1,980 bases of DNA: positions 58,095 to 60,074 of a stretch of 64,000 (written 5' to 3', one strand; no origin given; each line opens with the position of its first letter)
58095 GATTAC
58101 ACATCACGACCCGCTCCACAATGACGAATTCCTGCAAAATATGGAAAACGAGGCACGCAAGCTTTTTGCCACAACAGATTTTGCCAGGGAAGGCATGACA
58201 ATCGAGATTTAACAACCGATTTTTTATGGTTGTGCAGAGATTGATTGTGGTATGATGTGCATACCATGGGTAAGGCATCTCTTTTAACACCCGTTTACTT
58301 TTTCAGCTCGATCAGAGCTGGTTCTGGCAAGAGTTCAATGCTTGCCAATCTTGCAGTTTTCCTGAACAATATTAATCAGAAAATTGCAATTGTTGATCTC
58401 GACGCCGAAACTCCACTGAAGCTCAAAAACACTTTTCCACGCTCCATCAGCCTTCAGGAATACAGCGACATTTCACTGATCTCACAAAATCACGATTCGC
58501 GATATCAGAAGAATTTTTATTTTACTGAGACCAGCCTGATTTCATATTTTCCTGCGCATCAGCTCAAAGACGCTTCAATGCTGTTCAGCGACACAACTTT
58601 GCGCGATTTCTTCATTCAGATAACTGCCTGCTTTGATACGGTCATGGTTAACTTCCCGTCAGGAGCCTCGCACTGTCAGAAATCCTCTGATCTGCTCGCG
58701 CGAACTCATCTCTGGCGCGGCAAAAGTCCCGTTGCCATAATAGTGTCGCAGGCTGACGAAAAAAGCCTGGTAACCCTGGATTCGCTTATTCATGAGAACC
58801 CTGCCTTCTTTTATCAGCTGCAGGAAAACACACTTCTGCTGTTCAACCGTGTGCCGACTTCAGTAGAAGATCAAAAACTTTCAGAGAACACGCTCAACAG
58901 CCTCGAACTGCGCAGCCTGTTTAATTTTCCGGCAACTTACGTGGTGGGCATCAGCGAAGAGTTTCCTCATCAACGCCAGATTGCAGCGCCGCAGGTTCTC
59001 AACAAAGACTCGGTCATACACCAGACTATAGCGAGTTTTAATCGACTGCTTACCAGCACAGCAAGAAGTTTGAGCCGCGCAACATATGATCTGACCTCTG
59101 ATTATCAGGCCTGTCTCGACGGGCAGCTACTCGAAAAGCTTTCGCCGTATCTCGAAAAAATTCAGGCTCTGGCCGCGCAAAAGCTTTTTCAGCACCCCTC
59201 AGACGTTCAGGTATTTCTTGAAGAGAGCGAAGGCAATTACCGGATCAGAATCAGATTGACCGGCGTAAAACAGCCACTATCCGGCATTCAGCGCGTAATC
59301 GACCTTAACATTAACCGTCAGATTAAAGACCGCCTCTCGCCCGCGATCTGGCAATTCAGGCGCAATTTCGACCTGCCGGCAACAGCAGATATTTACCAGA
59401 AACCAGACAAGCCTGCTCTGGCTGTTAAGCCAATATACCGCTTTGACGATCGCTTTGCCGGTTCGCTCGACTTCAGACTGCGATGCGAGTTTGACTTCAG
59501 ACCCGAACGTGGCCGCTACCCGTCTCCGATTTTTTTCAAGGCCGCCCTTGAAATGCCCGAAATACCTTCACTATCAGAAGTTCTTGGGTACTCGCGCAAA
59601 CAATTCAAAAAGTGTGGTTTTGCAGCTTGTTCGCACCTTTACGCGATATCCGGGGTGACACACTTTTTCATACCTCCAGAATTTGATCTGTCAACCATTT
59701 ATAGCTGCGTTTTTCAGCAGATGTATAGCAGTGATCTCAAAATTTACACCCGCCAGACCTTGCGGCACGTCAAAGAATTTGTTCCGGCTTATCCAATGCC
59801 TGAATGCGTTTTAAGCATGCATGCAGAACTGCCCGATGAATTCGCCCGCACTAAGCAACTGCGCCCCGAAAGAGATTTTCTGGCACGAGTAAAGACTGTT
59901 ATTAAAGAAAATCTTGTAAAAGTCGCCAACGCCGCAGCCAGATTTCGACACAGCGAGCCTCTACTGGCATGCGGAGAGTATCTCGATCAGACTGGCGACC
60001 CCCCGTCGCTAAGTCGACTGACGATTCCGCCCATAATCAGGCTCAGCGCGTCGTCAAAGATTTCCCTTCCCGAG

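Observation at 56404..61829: parB without parA; a divergent ParA/MinD-like domain is fused to a ~900-aa unknown region two genes downstream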

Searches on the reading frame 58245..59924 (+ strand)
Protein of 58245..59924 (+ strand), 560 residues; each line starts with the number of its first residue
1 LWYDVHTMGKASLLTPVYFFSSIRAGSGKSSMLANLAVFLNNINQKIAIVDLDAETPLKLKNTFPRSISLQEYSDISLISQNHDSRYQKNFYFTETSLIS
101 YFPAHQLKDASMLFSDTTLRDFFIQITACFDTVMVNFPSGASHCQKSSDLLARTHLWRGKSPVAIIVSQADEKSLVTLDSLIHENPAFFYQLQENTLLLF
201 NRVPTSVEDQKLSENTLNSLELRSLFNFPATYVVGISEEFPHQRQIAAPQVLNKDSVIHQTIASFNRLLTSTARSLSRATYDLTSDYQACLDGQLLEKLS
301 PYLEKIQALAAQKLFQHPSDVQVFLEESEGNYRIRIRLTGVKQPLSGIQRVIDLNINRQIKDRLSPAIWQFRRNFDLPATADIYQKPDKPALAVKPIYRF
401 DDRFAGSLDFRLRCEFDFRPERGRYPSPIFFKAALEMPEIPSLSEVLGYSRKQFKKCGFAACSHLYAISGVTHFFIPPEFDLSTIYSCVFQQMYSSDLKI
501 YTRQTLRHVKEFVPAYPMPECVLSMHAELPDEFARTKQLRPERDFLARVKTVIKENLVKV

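Call 56: predict_structure(alignment_id=A3)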
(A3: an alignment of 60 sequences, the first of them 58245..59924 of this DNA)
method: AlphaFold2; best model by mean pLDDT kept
length: 560 residues; sequences in the alignment: 60
mean_pLDDT: 68.1   pTM: 0.51
mean pLDDT of the five models: 68.1, 67.0, 66.9, 65.4, 64.7
residues with pLDDT >= 90: 105; 70-90: 180; 50-70: 140; < 50: 135
segments of 3 or more residues with pLDDT < 50: 1-13, 277-284, 349-351, 382-393, 397-403, 405-433, 456-458, 479-481, 492-508, 517-525, 543-545, 550-552, 556-560
pLDDT, mean of each block of 10 residues (from residue 1): 28 73 91 95 94 88 91 85 57 85 86 79 86 93 89 75 91 89 81 86 72 68 80 87 86 92 91 53 56 78 84 74 82 78 50 52 52 54 46 46 46 39 44 54 60 51 57 54 49 44 45 49 49 55 50 46
secondary structure, 60 per line:
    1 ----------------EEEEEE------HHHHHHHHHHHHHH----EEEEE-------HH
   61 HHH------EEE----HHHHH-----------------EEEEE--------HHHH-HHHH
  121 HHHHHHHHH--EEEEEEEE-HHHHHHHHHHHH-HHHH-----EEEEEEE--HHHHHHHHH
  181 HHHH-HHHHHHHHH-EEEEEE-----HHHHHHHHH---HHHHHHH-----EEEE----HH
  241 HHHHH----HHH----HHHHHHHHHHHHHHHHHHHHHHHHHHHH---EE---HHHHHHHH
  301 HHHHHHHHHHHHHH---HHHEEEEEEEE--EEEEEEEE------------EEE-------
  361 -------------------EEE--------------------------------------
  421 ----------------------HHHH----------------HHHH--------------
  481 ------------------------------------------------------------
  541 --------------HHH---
elements in order: E17-22 H29-42 E47-51 H59-63 E70-72 H77-81 E99-103 H112-115 H117-129 E132-139 H141-152 H154-157 E163-169 H172-184 H186-194 E196-201 H207-215 H219-225 E231-234 H239-245 H257-284 H293-314 E321-328 E331-338 E351-353 E380-382 H443-446 H463-466

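Call 73: fold_search(model_id=the predicted structure, library=pdb)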
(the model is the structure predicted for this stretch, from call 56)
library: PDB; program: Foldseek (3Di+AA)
matches with E <= 10: 1698; with E <= 0.001: 411
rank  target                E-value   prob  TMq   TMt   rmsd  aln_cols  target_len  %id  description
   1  4v02_B                2.9e-09  1.00  0.33  0.68   5.7       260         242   17  MinC:MinD cell division protein complex, Aquifex aeolicus (released 2015-01-14)
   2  4v03_A                3.1e-09  1.00  0.31  0.66   6.1       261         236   17  MinD cell division protein, Aquifex aeolicus (released 2015-01-14)
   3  4v03_B                3.3e-09  1.00  0.31  0.65   6.3       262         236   18  MinD cell division protein, Aquifex aeolicus (released 2015-01-14)
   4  3q9l_A                1.0e-08  1.00  0.31  0.62   6.1       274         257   16  The structure of the dimeric E.coli MinD-ATP complex (released 2011-01-26)
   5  6riq_C                1.2e-08  1.00  0.32  0.62   6.0       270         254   16  MinCD filament from Pseudomonas aeruginosa (released 2019-06-19)
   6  4v02_A                1.6e-08  1.00  0.32  0.66   6.0       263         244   15  MinC:MinD cell division protein complex, Aquifex aeolicus (released 2015-01-14)
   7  6iub_A                2.1e-08  1.00  0.32  0.60   6.6       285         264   15  Structure of Helicobacter pylori Soj protein (released 2019-02-13)
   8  6yb5_A                3.3e-08  1.00  0.29  0.59   6.9       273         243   17  Orthorhombic crystal structure of a native BcsRQ complex crystallized in the presence of ADP (released 2021-02-24)
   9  8jml_B                4.9e-08  1.00  0.31  0.59   6.6       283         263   15  Structure of Helicobacter pylori Soj protein mutant, D41A (released 2024-05-29)
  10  1hyq                  5.5e-08  1.00  0.30  0.67   6.4       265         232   15  MIND BACTERIAL CELL DIVISION REGULATOR FROM A. FULGIDUS (released 2001-03-14)
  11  8ray_A                5.5e-08  1.00  0.31  0.61   6.5       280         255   16  ParA in complex with ATP (released 2025-03-26)
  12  3fkq                  5.5e-08  1.00  0.30  0.44   5.6       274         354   16  Crystal structure of NtrC-like two-domain protein (RER070207001320) from Eubacterium rectale at 2.10 A resolution (released 2009-01-06)
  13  8ray_B                5.9e-08  1.00  0.31  0.61   6.3       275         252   17  ParA in complex with ATP (released 2025-03-26)
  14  2xxa_C                6.7e-08  1.00  0.24  0.32  22.1       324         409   14  The Crystal Structure of the Signal Recognition Particle (SRP) in Complex with its Receptor(SR) (released 2011-03-02)
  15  2xxa_A                7.1e-08  1.00  0.24  0.31  21.6       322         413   14  The Crystal Structure of the Signal Recognition Particle (SRP) in Complex with its Receptor(SR) (released 2011-03-02)
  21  2bek_A                1.5e-07  1.00  0.30  0.62   6.7       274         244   14  Structure of the bacterial chromosome segregation protein Soj (released 2005-01-12)
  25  2bek_B                2.2e-07  1.00  0.31  0.63   6.6       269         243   14  Structure of the bacterial chromosome segregation protein Soj (released 2005-01-12)
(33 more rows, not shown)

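Call 86: search_solved_structures(query=A3, max_evalue=1, show_alignments=2)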
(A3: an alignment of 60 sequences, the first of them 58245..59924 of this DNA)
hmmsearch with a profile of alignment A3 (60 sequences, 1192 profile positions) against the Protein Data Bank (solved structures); distinct sequences matched with E-value up to 1: 20.
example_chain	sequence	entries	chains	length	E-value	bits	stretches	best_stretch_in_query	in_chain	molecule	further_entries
3kb1_A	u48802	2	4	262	0.00069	21.4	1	22-52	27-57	Nucleotide-binding protein | Iron-sulfur cluster carrier protein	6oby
2ph1_A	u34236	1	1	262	0.0013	20.5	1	22-52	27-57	Nucleotide-binding protein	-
3bfv_A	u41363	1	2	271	0.0042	18.9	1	19-57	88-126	Membrane protein CapA1, Protein tyrosine kinase,Protein tyrosine kinase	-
4jmp_A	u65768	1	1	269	0.0043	18.8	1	19-57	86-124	C-terminal fragment of CapA, Protein tyrosine kinase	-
1hyq_A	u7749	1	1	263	0.0051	18.6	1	20-52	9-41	CELL DIVISION INHIBITOR (MIND-1)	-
4jlv_A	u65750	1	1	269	0.0053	18.5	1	18-57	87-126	C-terminal fragment of Membrane protein CapA1, Putative uncharacterized protein capB1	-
1wcv_1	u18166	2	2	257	0.026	16.2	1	22-51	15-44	SEGREGATION PROTEIN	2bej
4v03_A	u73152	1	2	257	0.038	15.7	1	17-51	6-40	SITE-DETERMINING PROTEIN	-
1g3q_A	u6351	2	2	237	0.086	14.5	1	21-51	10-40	CELL DIVISION INHIBITOR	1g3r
3dm5_A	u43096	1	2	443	0.092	14.4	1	24-51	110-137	Signal recognition 54 kDa protein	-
2bek_A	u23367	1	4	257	0.18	13.5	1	22-51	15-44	SEGREGATION PROTEIN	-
2xj4_A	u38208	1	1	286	0.19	13.4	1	22-51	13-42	MIPZ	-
8zkc_A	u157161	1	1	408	0.2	13.3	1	19-51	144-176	Iron-sulfur cluster carrier protein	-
4dzz_A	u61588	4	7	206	0.2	13.3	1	22-52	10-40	Plasmid partitioning protein ParF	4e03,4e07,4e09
2xit_A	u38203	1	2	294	0.2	13.3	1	22-51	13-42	MIPZ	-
4v02_A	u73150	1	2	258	0.21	13.2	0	17-50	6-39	SITE-DETERMINING PROTEIN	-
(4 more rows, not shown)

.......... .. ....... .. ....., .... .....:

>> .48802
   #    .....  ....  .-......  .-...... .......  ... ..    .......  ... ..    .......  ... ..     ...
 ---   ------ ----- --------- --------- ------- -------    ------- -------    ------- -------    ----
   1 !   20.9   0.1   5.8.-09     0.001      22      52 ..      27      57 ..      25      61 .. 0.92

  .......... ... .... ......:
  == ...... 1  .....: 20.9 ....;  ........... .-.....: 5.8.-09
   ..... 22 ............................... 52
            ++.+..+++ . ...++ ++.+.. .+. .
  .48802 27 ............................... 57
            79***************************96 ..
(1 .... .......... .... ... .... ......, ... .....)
